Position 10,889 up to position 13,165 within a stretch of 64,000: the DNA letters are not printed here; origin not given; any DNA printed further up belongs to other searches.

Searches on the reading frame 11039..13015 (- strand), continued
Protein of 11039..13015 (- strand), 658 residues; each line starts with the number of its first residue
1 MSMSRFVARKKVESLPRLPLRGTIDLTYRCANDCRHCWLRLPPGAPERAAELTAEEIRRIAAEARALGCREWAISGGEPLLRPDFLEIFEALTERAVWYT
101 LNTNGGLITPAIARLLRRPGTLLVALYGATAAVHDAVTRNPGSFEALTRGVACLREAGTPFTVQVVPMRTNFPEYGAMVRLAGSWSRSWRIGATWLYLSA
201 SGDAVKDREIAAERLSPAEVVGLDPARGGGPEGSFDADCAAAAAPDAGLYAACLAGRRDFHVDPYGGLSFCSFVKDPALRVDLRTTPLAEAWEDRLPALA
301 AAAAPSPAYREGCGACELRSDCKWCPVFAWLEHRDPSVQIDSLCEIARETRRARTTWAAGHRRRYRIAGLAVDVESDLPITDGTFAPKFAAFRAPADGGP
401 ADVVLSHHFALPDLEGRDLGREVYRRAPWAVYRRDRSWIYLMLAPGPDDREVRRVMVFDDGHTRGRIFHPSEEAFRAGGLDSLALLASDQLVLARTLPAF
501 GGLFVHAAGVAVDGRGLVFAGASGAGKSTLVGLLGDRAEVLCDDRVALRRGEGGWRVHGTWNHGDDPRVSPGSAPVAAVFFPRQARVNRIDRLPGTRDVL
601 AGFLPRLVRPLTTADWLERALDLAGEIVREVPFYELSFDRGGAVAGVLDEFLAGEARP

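Call 13: search_solved_structures(query=window:11039-13015:-, max_evalue=1, show_alignments=0)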
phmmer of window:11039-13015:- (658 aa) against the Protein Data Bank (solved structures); distinct sequences matched with E-value up to 1: 16.
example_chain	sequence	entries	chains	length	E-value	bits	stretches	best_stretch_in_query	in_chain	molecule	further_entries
6c8v_A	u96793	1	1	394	1e-09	40.7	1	19-326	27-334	Coenzyme PQQ synthesis protein E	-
7vob_C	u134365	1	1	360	1.1e-09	40.6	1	29-196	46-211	Cytosylglucuronate decarboxylase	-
7voc_C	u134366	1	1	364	1.1e-09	40.5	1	29-196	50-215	Cytosylglucuronate decarboxylase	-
7wzv_A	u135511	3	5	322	0.00021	23.1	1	23-137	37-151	4Fe-4S cluster-binding domain-containing protein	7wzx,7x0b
6efn_A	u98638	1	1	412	0.0018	20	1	17-194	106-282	Sporulation killing factor maturation protein SkfB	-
2fb2_A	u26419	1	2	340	0.059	15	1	23-93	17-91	Molybdenum cofactor biosynthesis protein A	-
1tv7_A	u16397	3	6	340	0.096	14.3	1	24-93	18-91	Molybdenum cofactor biosynthesis protein A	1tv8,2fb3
5v1q_A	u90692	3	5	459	0.23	13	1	5-118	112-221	Radical SAM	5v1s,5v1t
6h4d_A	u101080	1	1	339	0.25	12.9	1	496-536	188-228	Small ribosomal subunit biogenesis GTPase RsgA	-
4wcx_A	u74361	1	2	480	0.33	12.5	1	23-81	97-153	Biotin and thiamin synthesis associated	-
3can_A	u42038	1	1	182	0.4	12.3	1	75-165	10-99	Pyruvate-formate lyase-activating enzyme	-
5no2_Z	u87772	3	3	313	0.51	11.9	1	511-547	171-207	Small ribosomal subunit biogenesis GTPase RsgA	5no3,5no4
2ykr_W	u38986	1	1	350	0.54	11.8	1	511-551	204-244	PUTATIVE RIBOSOME BIOGENESIS GTPASE RSGA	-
5uz4_Z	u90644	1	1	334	0.56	11.8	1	511-547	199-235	Small ribosomal subunit biogenesis GTPase RsgA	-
7boi_W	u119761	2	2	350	0.6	11.7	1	511-547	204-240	Small ribosomal subunit biogenesis GTPase RsgA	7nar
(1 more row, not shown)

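Call 28: search_protein_families(library=ncbifam, proteins=[L015:5245-6333:+], max_evalue=1)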
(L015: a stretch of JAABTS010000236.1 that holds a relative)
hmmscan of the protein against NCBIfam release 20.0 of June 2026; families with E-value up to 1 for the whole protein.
L015:5245-6333:+ (362 aa): 5 families
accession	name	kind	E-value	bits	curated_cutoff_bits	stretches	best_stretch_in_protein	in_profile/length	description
TIGR04355.1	HprK_rel_B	hypoth_equivalog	8.4e-09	35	200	1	197-261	138-203/351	HprK-related kinase B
TIGR04249.1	SCM_chp_ScmC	equivalog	3.5e-08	33.1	125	1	204-298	126-228/292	SynChlorMet cassette protein ScmC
TIGR00679.1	hpr-ser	equivalog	3.7e-05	23.1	240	1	205-255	133-185/300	HPr(Ser) kinase/phosphatase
TIGR04352.1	HprK_rel_A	equivalog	0.0031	16.7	200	1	201-244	94-138/280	HprK-related kinase A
NF045971.1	conju_CD1110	equivalog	0.047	11.9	325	1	215-311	416-511/752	VirB4-like conjugal transfer ATPase, CD1110 family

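Call 53: find_homologous_proteins(query=L015:5245-6333:+, max_evalue=0.00001)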
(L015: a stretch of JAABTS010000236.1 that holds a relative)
Query L015:5245-6333:+ (362 aa): 1162 proteins with E <= 0.00001 among 3813 candidates; the best 120 are listed.
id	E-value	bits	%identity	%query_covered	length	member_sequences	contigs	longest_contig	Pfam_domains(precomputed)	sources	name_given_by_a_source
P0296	1.7e-252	855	100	100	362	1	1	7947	PF27840.1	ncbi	-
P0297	5.0e-104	367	47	96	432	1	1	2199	PF27840.1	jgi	jgi:hypothetical protein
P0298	6.6e-104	366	46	95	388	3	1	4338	PF27840.1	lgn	-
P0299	3.1e-101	357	45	96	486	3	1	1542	PF27840.1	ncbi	ncbi:MAG: hypothetical protein WB392_12575, partial [Methanotrichaceae archaeon]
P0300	6.1e-101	356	44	97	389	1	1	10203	PF27840.1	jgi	-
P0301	3.8e-99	350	45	96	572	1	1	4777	PF04055.28,PF27840.1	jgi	-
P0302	8.6e-99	349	44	96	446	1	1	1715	PF27840.1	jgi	jgi:hypothetical protein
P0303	2.8e-98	348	44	97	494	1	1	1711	PF27840.1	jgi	jgi:hypothetical protein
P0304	7.3e-98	346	44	97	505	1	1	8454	PF27840.1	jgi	jgi:radical SAM protein with 4Fe4S-binding SPASM domain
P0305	2.5e-97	345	45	94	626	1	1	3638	PF04055.28,PF27840.1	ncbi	-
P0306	8.2e-97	343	44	93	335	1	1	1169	PF27840.1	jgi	jgi:hypothetical protein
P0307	1.0e-96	343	45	97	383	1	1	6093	PF27840.1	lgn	-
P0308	2.2e-96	341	43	98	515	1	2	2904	PF27840.1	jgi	-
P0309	4.3e-96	340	47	88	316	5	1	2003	PF27840.1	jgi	jgi:hypothetical protein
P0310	7.6e-96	340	45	94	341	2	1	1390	PF27840.1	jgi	jgi:hypothetical protein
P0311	9.6e-96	339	44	97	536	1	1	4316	PF27840.1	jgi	jgi:hypothetical protein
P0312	1.4e-95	339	48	85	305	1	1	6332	PF27840.1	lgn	-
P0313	1.8e-95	338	44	96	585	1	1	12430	PF04055.28,PF27840.1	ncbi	-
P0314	2.1e-95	338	43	98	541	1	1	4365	PF27840.1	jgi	jgi:radical SAM protein with 4Fe4S-binding SPASM domain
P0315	4.0e-95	337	43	96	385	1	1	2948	PF27840.1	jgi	-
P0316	4.8e-95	337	44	96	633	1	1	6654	PF04055.28,PF27840.1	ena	-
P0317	8.1e-95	336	42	97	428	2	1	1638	PF27840.1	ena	-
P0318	8.3e-95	336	42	95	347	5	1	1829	PF27840.1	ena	-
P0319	9.5e-95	336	42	96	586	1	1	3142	PF04055.28,PF27840.1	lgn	-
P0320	1.5e-94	335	42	97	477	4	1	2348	PF27840.1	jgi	jgi:radical SAM protein with 4Fe4S-binding SPASM domain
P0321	2.3e-94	335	43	96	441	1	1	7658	PF27840.1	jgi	jgi:hypothetical protein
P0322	2.7e-94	335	43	97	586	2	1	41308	PF04055.28,PF27840.1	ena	-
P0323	2.7e-94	335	48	83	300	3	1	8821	PF27840.1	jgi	-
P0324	3.3e-94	334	45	94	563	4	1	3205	PF04055.28,PF27840.1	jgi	jgi:radical SAM protein with 4Fe4S-binding SPASM domain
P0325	5.5e-94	334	43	98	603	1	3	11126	PF04055.28,PF27840.1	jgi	jgi:radical SAM protein with 4Fe4S-binding SPASM domain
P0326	2.5e-93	331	44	90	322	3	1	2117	PF27840.1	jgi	jgi:hypothetical protein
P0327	1.6e-92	329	43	96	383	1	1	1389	PF27840.1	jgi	jgi:hypothetical protein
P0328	2.0e-92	328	41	98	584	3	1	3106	PF04055.28,PF27840.1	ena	-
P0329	2.6e-92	328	41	98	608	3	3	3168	PF04055.28,PF27840.1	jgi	jgi:MoaA/NifB/PqqE/SkfB family radical SAM enzyme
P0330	2.8e-92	328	45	94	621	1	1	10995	PF04055.28,PF27840.1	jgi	-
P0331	5.1e-92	327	47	85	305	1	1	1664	PF27840.1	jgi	-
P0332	1.0e-91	326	42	96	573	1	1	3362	PF04055.28,PF27840.1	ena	-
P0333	1.8e-91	325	43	87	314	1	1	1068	PF27840.1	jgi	-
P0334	1.8e-91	325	41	96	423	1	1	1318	PF27840.1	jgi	jgi:hypothetical protein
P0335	2.1e-91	325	41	97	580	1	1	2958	PF27840.1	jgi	jgi:MoaA/NifB/PqqE/SkfB family radical SAM enzyme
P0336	2.6e-91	325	43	96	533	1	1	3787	PF27840.1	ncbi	ncbi:MAG: hypothetical protein ABRQ38_24330, partial [Candidatus Eremiobacterota bacterium]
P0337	4.4e-91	324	41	98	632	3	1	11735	PF04055.28,PF27840.1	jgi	jgi:MoaA/NifB/PqqE/SkfB family radical SAM enzyme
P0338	6.3e-91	323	41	96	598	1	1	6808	PF04055.28,PF27840.1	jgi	jgi:MoaA/NifB/PqqE/SkfB family radical SAM enzyme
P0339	8.9e-91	323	46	85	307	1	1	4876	PF27840.1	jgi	jgi:hypothetical protein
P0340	1.4e-90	322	41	97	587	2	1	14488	PF04055.28,PF27840.1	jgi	-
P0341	1.6e-90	322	51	79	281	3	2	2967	PF27840.1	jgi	jgi:hypothetical protein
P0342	1.9e-90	322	49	79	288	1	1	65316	PF27840.1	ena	-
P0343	2.1e-90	322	44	83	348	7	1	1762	PF27840.1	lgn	-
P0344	2.1e-90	322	41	98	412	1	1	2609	PF27840.1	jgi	jgi:hypothetical protein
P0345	2.3e-90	322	42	96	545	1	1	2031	PF27840.1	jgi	jgi:hypothetical protein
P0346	3.1e-90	321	43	95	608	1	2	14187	PF04055.28,PF27840.1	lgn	-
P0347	4.5e-90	321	48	82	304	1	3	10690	PF27840.1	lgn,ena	-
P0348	5.4e-90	320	40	98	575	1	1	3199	PF27840.1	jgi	jgi:MoaA/NifB/PqqE/SkfB family radical SAM enzyme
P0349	1.5e-89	319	42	96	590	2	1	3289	PF04055.28,PF27840.1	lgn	-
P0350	1.6e-89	319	42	96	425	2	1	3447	PF27840.1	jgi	jgi:radical SAM protein with 4Fe4S-binding SPASM domain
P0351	2.0e-89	319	45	90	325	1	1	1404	PF27840.1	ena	-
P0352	2.0e-89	319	42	96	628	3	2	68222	PF04055.28,PF27840.1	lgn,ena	-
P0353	2.0e-89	318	42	94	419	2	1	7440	PF27840.1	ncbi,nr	ncbi:hypothetical protein A2548_00010 [candidate division WOR-1 bacterium RIFOXYD2_FULL_41_8]|nr:MAG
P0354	2.2e-89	318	47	83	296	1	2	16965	PF27840.1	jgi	jgi:hypothetical protein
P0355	2.3e-89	318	43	83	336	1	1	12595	PF27840.1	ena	-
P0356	2.5e-89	318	40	97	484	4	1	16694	PF27840.1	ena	-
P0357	3.3e-89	318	41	96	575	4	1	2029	PF04055.28,PF27840.1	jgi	jgi:MoaA/NifB/PqqE/SkfB family radical SAM enzyme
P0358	3.7e-89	318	42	96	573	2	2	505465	PF04055.28,PF27840.1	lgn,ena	-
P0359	4.1e-89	317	42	97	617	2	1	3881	PF04055.28,PF27840.1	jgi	-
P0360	6.0e-89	317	40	98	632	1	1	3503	PF04055.28,PF27840.1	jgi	jgi:MoaA/NifB/PqqE/SkfB family radical SAM enzyme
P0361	7.9e-89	317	44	82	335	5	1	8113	PF27840.1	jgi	jgi:hypothetical protein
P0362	8.5e-89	316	42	98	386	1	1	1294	PF27840.1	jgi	jgi:hypothetical protein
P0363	9.1e-89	316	41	97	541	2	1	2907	PF27840.1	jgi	jgi:hypothetical protein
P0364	2.4e-88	315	45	81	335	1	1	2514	PF27840.1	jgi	jgi:hypothetical protein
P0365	3.5e-88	314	44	82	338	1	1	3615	PF27840.1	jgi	jgi:hypothetical protein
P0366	3.7e-88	314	44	83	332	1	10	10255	PF27840.1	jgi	jgi:hypothetical protein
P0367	4.7e-88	314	40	94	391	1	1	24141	PF27840.1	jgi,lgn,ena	-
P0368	5.7e-88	314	47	82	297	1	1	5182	PF27840.1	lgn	-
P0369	5.8e-88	314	45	81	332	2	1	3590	PF27840.1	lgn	-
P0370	6.3e-88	314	41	94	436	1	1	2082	PF27840.1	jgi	jgi:hypothetical protein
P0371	8.6e-88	313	41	97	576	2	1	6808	PF04055.28,PF27840.1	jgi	-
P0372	1.2e-87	313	44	81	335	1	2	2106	PF27840.1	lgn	-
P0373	1.3e-87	313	44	82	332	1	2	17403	PF27840.1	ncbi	-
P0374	1.3e-87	313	44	81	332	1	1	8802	PF27840.1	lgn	-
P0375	1.6e-87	312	47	82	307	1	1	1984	PF27840.1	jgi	jgi:hypothetical protein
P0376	1.7e-87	312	45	81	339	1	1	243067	PF27840.1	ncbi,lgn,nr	ncbi:MAG: hypothetical protein JXA50_08330 [Deltaproteobacteria bacterium]|nr:hypothetical protein [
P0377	2.1e-87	312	45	80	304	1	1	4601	PF27840.1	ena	-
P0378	2.3e-87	312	44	82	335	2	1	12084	PF27840.1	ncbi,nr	ncbi:MAG: hypothetical protein MUO24_06355 [Desulfobacterales bacterium]|nr:hypothetical protein [De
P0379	2.4e-87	312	42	96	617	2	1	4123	PF04055.28,PF27840.1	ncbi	ncbi:MAG: radical SAM protein, partial [Candidatus Omnitrophota bacterium]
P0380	2.6e-87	312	41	95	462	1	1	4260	PF27840.1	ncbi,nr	ncbi:MAG TPA: hypothetical protein VMW42_12455, partial [Desulfatiglandales bacterium]|nr:hypothetic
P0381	2.7e-87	311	41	95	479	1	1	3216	PF27840.1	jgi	jgi:hypothetical protein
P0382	4.8e-87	311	46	81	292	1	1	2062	PF27840.1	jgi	-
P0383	5.1e-87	311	45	81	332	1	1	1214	PF27840.1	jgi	jgi:hypothetical protein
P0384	5.2e-87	311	49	80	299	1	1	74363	PF27840.1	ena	-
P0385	5.2e-87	311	45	87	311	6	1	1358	PF27840.1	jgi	jgi:hypothetical protein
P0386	6.9e-87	310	43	83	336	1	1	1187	PF27840.1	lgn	-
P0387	8.2e-87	310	44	81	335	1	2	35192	PF27840.1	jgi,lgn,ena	-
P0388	1.3e-86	309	44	82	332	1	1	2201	PF27840.1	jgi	-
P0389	1.6e-86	309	42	96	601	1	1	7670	PF04055.28,PF27840.1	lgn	-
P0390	1.9e-86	309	49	79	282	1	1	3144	PF27840.1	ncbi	ncbi:MAG: hypothetical protein ACYSSI_13335, partial [Planctomycetota bacterium]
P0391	2.0e-86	309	40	96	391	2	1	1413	PF27840.1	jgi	-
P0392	2.5e-86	308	47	84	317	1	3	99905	PF27840.1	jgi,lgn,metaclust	jgi:hypothetical protein|metaclust:\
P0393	2.6e-86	308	47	83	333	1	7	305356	PF27840.1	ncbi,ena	-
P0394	2.7e-86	308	45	82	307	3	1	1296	PF27840.1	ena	-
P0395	3.1e-86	308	38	96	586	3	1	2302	PF04055.28,PF27840.1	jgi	-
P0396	4.2e-86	308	45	81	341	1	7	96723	PF27840.1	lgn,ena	-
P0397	4.2e-86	308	43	82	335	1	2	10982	PF27840.1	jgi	jgi:hypothetical protein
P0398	4.6e-86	307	44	82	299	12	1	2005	PF27840.1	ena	-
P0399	4.6e-86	307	41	96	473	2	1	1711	PF27840.1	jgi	jgi:radical SAM protein with 4Fe4S-binding SPASM domain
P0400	4.8e-86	307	47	78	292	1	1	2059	PF27840.1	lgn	-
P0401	5.3e-86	307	41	96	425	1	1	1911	PF27840.1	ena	-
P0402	5.5e-86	307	45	82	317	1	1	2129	PF27840.1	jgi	-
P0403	5.9e-86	307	43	81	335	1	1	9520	PF27840.1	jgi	jgi:hypothetical protein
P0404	6.5e-86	307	39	96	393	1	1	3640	PF27840.1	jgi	jgi:hypothetical protein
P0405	7.8e-86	307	47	82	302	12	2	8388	PF27840.1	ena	-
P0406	9.9e-86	306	40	98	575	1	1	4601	PF04055.28,PF27840.1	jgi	jgi:MoaA/NifB/PqqE/SkfB family radical SAM enzyme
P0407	1.0e-85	306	48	80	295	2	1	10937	PF27840.1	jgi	-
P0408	1.0e-85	306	43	83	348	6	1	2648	PF27840.1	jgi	-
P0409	1.1e-85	306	45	81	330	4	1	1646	PF27840.1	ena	-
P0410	1.1e-85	306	40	95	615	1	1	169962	PF04055.28,PF27840.1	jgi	jgi:MoaA/NifB/PqqE/SkfB family radical SAM enzyme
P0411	1.3e-85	306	41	96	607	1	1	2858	PF04055.28,PF27840.1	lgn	-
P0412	1.4e-85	306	45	81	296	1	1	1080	PF27840.1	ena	-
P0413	1.4e-85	306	44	81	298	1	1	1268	PF27840.1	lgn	-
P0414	1.5e-85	306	41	99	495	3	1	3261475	PF27840.1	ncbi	ncbi:MAG: hypothetical protein JSU73_01055, partial [candidate division WOR-3 bacterium]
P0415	1.7e-85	306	45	85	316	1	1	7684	PF27840.1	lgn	-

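Call 54: find_encoding_contigs(protein=P0376, flank=9000, max_places=1)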
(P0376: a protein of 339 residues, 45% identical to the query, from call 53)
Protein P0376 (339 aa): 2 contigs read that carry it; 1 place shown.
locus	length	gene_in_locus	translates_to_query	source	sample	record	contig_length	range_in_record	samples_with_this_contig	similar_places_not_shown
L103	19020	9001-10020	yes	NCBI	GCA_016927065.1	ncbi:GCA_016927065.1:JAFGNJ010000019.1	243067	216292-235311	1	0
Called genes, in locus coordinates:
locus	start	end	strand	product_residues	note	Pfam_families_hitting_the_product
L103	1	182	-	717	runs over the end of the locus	PF02706:Wzz (weak), PF13807:GNVR, PF01656:CbiA, PF10609:ParA (faint), PF13614:AAA_31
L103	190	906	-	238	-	PF02563:Poly_export, PF10531:SLBB, PF22461:SLBB_2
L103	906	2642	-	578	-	PF13401:AAA_22, PF13487:HD_5, PF01966:HD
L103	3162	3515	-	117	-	PF04892:VanZ-LLP1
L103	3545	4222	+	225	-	PF08889:WbqC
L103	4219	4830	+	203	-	PF02585:PIG-L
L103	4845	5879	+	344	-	PF01041:DegT_DnrJ_EryC1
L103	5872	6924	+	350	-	PF00953:Glycos_transf_4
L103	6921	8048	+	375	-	PF13439:Glyco_transf_4, PF13477:Glyco_trans_4_2, PF13579:Glyco_trans_4_4, PF20706:GT4-conflict, PF00534:Glycos_transf_1, PF13692:Glyco_trans_1_4, PF13524:Glyco_trans_1_2 (weak)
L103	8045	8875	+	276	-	PF14907:NTP_transf_5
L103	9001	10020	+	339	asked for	PF27840:ScmC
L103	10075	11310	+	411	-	PF04055:Radical_SAM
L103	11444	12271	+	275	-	PF04055:Radical_SAM, PF13186:SPASM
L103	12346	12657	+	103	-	PF05402:PqqD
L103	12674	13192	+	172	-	PF00717:Peptidase_S24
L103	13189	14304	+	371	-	PF04055:Radical_SAM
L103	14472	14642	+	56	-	-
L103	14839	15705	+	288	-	PF19156:DUF5838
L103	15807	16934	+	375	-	PF01494:FAD_binding_3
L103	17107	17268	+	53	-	-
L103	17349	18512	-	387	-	PF13353:Fer4_12 (faint), PF04055:Radical_SAM, PF13186:SPASM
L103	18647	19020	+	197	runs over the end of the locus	PF00009:GTP_EFTU (faint), PF01926:MMR_HSR1, PF02421:FeoB_N, PF03193:RsgA_GTPase (faint), PF00350:Dynamin_N (faint)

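Call 55: find_encoding_contigs(protein=P0414, flank=9000, max_places=1)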
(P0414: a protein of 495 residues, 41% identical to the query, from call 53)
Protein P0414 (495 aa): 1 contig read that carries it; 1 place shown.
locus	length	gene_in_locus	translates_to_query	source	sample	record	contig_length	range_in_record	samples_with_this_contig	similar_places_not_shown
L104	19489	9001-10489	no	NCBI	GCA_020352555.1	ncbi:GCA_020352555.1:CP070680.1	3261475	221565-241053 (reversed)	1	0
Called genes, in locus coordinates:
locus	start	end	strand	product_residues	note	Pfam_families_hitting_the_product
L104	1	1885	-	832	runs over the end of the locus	PF00246:Peptidase_M14, PF13620:CarboxypepD_reg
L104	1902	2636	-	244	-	PF13646:HEAT_2 (faint), PF03130:HEAT_PBS (faint)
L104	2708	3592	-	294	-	PF02567:PhzC-PhzF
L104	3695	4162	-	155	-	PF02082:Rrf2, PF03444:WHD_HrcA (weak), PF01047:MarR (faint), PF08100:Dimerisation (weak)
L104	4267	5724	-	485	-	-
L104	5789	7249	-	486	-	PF13088:BNR_2 (weak), PF02012:BNR (faint)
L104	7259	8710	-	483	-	PF01364:Peptidase_C25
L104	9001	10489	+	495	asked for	PF27840:ScmC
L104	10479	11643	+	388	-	PF04055:Radical_SAM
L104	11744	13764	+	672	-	PF18962:Por_Secre_tail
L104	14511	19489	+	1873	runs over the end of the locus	PF05048:NosD, PF13229:Beta_helix, PF05048:NosD, PF13229:Beta_helix (weak), PF05048:NosD, PF13229:Beta_helix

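Call 56: find_encoding_contigs(protein=P0393, flank=9000, max_places=1)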
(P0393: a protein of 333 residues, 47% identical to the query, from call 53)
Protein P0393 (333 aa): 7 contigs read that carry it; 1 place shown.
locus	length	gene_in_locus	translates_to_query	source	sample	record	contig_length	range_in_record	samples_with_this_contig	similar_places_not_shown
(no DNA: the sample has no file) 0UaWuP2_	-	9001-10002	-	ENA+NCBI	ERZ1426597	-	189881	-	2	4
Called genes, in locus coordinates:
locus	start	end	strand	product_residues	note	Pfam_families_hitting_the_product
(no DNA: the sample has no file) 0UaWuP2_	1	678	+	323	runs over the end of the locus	PF04055:Radical_SAM, PF13353:Fer4_12 (weak), PF13186:SPASM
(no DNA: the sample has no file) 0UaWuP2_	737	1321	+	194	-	PF22451:NirdL-like_HTH, PF17805:AsnC_trans_reg2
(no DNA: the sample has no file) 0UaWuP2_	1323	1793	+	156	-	PF22451:NirdL-like_HTH, PF17805:AsnC_trans_reg2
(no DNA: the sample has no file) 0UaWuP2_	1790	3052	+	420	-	PF00202:Aminotran_3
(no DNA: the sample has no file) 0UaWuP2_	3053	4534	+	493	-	PF13231:PMT_2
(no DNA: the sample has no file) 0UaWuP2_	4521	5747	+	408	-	PF14907:NTP_transf_5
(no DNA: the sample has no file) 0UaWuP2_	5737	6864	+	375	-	PF04055:Radical_SAM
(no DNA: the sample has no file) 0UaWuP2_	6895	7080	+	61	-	-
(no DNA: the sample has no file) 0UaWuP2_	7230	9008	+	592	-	PF00664:ABC_membrane, PF00005:ABC_tran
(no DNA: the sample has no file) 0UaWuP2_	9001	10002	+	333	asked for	PF27840:ScmC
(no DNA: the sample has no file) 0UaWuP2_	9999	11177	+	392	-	PF04055:Radical_SAM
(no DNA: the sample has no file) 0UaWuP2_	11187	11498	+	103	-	PF05402:PqqD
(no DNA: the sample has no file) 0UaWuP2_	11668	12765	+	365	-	-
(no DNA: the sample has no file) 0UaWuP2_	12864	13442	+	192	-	PF04542:Sigma70_r2, PF08281:Sigma70_r4_2, PF04545:Sigma70_r4 (weak)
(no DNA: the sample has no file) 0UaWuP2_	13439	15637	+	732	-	PF12450:vWF_A, PF00092:VWA, PF13519:VWA_2, PF13768:VWA_3, PF12034:YfbK_C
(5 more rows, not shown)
